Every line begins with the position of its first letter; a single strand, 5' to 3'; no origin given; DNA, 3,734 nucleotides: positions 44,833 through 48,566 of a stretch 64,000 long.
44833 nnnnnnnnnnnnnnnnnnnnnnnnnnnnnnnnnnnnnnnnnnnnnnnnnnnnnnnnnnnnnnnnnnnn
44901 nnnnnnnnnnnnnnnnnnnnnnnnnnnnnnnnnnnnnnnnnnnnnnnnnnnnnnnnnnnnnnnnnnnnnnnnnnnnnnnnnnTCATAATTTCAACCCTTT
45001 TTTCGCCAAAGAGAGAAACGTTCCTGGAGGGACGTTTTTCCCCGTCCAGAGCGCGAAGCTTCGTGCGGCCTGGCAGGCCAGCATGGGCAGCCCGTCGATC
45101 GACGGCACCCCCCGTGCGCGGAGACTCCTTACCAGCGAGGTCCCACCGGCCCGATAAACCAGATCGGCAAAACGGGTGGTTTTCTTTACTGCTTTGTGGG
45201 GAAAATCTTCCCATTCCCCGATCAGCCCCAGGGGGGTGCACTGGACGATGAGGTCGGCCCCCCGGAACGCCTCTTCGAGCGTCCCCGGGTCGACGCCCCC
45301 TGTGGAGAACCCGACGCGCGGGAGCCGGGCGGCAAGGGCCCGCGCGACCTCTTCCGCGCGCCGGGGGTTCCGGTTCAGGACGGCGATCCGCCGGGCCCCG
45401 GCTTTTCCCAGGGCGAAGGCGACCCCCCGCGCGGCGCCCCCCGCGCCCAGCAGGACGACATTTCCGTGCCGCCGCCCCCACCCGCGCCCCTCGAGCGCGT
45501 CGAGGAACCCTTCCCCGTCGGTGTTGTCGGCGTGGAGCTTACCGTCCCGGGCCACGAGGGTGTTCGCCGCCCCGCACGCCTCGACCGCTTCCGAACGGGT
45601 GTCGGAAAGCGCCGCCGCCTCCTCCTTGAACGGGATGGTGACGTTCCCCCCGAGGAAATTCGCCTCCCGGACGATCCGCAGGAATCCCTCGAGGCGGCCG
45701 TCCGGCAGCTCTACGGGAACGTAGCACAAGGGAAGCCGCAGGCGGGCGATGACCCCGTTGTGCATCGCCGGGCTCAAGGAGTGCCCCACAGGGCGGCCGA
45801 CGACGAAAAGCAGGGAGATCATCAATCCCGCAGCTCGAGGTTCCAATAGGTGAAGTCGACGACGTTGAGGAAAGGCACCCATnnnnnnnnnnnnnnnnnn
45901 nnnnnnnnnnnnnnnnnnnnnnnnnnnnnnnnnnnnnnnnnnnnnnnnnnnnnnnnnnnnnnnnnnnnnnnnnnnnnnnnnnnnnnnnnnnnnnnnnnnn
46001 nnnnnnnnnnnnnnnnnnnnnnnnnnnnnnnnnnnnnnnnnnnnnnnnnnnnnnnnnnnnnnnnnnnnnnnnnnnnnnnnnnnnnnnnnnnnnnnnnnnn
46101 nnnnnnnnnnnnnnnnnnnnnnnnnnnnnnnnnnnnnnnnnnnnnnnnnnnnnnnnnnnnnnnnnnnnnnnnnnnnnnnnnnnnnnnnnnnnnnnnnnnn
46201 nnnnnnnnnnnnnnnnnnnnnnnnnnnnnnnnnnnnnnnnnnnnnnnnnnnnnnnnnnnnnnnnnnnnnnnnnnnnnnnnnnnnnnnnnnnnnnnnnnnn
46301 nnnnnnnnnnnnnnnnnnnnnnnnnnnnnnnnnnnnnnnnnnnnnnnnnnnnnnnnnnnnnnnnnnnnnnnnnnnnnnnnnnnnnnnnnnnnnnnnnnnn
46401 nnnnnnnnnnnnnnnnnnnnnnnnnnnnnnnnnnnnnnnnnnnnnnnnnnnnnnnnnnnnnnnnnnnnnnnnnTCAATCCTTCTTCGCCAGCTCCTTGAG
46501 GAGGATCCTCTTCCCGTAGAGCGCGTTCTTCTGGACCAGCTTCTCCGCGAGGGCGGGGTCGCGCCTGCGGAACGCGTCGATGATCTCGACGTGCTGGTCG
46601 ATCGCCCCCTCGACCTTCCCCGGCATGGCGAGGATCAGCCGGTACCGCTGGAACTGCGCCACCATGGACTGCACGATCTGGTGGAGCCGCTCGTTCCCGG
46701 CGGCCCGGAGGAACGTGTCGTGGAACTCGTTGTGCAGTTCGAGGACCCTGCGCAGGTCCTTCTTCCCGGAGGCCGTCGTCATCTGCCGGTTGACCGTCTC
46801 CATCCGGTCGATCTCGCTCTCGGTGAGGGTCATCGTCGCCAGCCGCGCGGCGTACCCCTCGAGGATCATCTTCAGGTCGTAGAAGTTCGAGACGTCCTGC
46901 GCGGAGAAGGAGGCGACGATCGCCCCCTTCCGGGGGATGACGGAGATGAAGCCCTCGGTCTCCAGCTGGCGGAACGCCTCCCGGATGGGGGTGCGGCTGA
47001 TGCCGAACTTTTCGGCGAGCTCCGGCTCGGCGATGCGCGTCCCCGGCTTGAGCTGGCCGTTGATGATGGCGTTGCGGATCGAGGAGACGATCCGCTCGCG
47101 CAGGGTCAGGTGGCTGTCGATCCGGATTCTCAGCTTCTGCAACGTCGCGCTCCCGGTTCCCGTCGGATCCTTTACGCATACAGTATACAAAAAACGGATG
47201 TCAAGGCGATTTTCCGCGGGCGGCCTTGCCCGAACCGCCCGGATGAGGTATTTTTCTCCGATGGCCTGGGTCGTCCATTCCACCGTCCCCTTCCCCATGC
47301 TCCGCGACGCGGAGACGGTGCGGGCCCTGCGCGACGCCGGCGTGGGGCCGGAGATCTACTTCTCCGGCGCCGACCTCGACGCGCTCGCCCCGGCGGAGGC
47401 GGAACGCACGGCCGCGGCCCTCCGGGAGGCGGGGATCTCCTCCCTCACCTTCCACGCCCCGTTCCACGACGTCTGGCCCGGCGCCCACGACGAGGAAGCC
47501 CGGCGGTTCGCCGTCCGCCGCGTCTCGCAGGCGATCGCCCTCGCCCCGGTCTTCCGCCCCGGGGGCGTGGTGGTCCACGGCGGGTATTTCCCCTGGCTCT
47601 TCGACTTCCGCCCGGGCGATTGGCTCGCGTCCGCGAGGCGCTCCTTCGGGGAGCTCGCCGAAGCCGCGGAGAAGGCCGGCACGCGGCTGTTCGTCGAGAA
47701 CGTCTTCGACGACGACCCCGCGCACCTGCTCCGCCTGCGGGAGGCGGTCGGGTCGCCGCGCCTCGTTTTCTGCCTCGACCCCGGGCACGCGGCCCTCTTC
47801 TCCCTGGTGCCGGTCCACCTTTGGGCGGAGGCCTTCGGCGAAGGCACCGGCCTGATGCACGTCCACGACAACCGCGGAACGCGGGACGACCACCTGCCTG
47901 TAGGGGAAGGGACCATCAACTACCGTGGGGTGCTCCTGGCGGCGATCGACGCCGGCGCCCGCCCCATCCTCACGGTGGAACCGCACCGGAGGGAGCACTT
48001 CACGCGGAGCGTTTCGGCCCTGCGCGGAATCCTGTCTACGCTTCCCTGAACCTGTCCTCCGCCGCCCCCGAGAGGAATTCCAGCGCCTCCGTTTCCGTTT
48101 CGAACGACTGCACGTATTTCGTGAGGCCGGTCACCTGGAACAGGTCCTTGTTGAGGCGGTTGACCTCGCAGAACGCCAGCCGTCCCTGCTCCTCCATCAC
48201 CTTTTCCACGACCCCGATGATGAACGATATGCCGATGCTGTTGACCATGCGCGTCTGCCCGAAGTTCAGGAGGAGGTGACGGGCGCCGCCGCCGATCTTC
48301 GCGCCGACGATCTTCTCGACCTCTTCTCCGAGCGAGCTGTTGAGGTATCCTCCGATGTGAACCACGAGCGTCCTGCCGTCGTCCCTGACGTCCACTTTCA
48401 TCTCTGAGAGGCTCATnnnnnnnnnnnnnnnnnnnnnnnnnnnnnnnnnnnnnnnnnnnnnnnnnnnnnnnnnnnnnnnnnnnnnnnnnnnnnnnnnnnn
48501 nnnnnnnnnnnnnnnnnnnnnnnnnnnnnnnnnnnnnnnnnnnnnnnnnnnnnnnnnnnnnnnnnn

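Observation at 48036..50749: Partner-switching pair in which the RsbW-like kinase is the C-terminus of a large AAA/Arch_ATPase NTPase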

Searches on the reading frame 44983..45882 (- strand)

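Call 15: search_protein_families(library=pfam, proteins=[window:44983-45882:-], max_evalue=0.001)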
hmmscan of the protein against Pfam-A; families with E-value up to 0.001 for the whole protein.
window:44983-45882:- (299 aa): 4 families
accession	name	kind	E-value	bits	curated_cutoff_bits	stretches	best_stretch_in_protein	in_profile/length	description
PF08501.16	Shikimate_dh_N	-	1.1e-22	80.5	27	1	27-109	1-83/83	Shikimate dehydrogenase substrate binding domain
PF18317.6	SDH_C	-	2.4e-07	30.8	25.8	1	264-286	1-23/31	Shikimate 5'-dehydrogenase C-terminal domain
PF01488.26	Shikimate_DH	-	1.5e-06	28.8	24.3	1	141-184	14-57/138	Shikimate / quinate 5-dehydrogenase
PF03807.23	F420_oxidored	-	3.8e-05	24.7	21.6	1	142-218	2-69/94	NADP oxidoreductase coenzyme F420-dependent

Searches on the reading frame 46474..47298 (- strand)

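Call 3: search_protein_families(library=pfam, proteins=[window:46474-47298:-], max_evalue=0.1)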
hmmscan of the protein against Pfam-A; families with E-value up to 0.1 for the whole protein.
window:46474-47298:- (274 aa): 9 families
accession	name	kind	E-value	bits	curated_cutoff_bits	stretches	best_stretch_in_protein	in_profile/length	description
PF07729.17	FCD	-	9.8e-27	94.3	24.3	1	140-256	3-120/125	FCD domain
PF00392.27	GntR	-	9.3e-19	67.3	27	1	67-128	2-64/64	Bacterial regulatory proteins, gntR family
PF13412.12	HTH_24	-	0.00021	21.2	21.9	1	92-118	21-47/48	Winged helix-turn-helix DNA-binding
PF14502.12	HTH_41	-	0.0058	16.5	25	1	92-120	10-38/48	Helix-turn-helix domain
PF08279.18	HTH_11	-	0.0063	16.8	25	1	93-125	20-53/55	HTH domain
PF01978.25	TrmB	-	0.011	16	25.6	1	93-124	27-58/68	Sugar-specific transcriptional regulator TrmB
PF13518.12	HTH_28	-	0.012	16.1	25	1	93-125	17-49/52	Helix-turn-helix domain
PF03735.19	ENT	-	0.063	13.8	28.5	0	180-211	35-67/71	ENT domain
PF01047.28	MarR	-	0.064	13.6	24.6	0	90-122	21-51/59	MarR family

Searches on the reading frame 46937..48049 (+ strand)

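Call 3: search_protein_families(library=pfam, proteins=[window:46937-48049:+], max_evalue=0.1)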
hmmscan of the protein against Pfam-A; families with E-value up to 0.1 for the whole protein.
window:46937-48049:+ (370 aa): 1 family
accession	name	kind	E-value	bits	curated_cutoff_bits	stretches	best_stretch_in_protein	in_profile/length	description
PF01261.30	AP_endonuc_2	-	7.5e-32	111.4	31.1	1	139-353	13-233/249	Xylose isomerase-like TIM barrel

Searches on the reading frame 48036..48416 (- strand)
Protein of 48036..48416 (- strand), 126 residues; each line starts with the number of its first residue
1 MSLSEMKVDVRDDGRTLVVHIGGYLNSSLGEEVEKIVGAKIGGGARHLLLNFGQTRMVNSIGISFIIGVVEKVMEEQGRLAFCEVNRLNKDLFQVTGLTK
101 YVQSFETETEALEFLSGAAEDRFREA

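Call 3: search_protein_families(library=pfam, proteins=[window:48036-48416:-], max_evalue=0.1)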
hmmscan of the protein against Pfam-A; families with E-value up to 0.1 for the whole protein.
window:48036-48416:- (126 aa): 2 families
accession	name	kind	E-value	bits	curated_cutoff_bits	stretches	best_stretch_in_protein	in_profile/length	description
PF01740.26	STAS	-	4.6e-09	36.5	22.6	1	8-111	2-106/106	STAS domain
PF13466.11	STAS_2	-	0.061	14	29.2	1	44-98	26-79/80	STAS domain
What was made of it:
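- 48036..48416 (-): Gene for the 126-aa single-domain STAS protein (anti-sigma-antagonist type). PF01740 E 4.6e-9 (call 3).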

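Call 4: search_protein_families(library=ncbifam, proteins=[window:48036-48416:-], max_evalue=0.1)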
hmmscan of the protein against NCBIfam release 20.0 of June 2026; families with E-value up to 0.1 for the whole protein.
window:48036-48416:- (126 aa): 2 families
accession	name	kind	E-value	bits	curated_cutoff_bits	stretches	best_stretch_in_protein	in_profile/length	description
TIGR02886.1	spore_II_AA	equivalog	3.1e-13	49.6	114.75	1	10-112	3-106/106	anti-sigma F factor antagonist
TIGR00377.1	ant_ant_sig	superfamily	2.3e-12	46.7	53.45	1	5-108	2-106/108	anti-sigma factor antagonist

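Call 17: search_protein_families(library=padloc, proteins=[window:48036-48416:-], max_evalue=0.1)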
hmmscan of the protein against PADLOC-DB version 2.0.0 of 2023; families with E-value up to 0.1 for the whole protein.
window:48036-48416:- (126 aa): 0 families
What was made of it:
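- No PADLOC family matches either protein (call 17).
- Tried and rejected: PADLOC found nothing (call 17).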

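Call 78: search_solved_structures(query=window:48036-48416:-, max_evalue=1, show_alignments=4)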
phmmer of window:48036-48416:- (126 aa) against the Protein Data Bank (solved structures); distinct sequences matched with E-value up to 1: 11.
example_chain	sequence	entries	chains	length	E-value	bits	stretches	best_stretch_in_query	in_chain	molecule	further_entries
1th8_B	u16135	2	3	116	5.8e-10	42.5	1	8-115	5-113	Anti-sigma F factor antagonist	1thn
1tid_B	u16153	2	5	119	1.4e-09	41.3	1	8-115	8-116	Anti-sigma F factor antagonist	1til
1auz_A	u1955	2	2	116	5.1e-07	33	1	9-115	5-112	SPOIIAA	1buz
1h4x_A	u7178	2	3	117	0.00038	23.8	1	15-117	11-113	ANTI-SIGMA F FACTOR ANTAGONIST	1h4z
1h4y_A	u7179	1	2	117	0.00053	23.3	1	15-117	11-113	ANTI-SIGMA F FACTOR ANTAGONIST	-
8ih8_A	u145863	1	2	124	0.0056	20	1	6-121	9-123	Anti-sigma-F factor antagonist RsfB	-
4hyl_A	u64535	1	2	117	0.0099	19.2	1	13-116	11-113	Stage II sporulation protein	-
4qtp_A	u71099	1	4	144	0.022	18.1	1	10-112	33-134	Anti-sigma factor antagonist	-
3t6o_A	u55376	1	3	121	0.2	15.1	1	36-113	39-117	Sulfate transporter/antisigma-factor antagonist STAS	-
2ka5_A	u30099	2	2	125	0.3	14.4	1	44-114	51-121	Putative anti-sigma factor antagonist TM_1081 | Putative anti-sigma factor antagonist TM1081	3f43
6m36_B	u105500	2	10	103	0.58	13.5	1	7-101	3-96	Anti-sigma-B factor antagonist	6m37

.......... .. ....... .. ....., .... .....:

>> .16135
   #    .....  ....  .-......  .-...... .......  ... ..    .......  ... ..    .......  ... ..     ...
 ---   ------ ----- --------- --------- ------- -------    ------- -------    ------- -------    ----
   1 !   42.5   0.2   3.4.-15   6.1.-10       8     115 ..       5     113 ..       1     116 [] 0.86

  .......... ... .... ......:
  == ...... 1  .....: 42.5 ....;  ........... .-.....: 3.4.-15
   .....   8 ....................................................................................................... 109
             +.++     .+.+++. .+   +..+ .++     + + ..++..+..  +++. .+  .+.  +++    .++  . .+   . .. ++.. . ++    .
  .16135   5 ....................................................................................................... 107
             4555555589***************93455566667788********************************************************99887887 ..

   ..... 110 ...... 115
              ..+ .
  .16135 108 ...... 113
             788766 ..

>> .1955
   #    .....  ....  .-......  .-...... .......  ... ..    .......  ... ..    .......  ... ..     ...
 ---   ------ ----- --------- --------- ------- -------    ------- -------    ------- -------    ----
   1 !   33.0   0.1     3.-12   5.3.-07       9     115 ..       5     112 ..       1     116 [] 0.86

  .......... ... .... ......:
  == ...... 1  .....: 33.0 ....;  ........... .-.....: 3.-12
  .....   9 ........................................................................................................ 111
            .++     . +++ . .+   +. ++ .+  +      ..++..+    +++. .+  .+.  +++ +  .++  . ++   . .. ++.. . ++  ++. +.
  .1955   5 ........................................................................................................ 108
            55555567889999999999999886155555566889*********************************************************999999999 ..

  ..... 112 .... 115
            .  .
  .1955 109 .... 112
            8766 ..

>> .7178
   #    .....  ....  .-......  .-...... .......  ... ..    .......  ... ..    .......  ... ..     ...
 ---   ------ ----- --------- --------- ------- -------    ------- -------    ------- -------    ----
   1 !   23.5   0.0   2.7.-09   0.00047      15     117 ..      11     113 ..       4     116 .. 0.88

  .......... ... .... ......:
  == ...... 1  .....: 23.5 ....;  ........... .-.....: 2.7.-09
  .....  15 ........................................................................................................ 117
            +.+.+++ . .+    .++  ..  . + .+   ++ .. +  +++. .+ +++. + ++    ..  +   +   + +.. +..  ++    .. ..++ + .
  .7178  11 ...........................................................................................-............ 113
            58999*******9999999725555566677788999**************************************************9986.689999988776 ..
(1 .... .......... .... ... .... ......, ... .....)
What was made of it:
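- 48036..48416 (-): SpoIIAA 1th8_B E 5.8e-10 (call 78).
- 48237..48239 (-): Codon of STAS Ser60 (motif N-S-I-G), predicted phospho-acceptor. The engineered chain 1tid_B differs from 1th8_B at that residue (call 78).
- On STAS anti-sigma-factor antagonist (PF01740 / TIGR00377): Ser60 aligns with the first Ser of DSSG (call 78).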

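Call 84: list_cluster_members(proteins=[P0001, window:48036-48416:-])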
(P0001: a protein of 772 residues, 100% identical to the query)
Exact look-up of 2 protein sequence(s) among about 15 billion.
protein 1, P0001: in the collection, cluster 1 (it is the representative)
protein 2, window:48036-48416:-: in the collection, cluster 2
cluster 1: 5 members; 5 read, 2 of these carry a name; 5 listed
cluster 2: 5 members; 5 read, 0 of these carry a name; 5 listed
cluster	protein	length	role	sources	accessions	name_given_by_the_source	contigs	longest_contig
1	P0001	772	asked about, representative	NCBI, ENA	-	-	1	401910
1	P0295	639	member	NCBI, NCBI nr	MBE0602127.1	MAG: ATP-binding protein, partial [Deltaproteobacteria bacterium] | ATP-binding protein [Deltaproteobacteria bacterium]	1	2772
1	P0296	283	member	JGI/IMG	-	serine/threonine-protein kinase RsbW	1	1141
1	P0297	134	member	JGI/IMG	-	-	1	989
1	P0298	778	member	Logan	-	-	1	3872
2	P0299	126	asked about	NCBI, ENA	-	-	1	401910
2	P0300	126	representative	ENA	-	-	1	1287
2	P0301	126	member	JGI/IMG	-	-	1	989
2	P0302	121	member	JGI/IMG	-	-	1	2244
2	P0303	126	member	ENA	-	-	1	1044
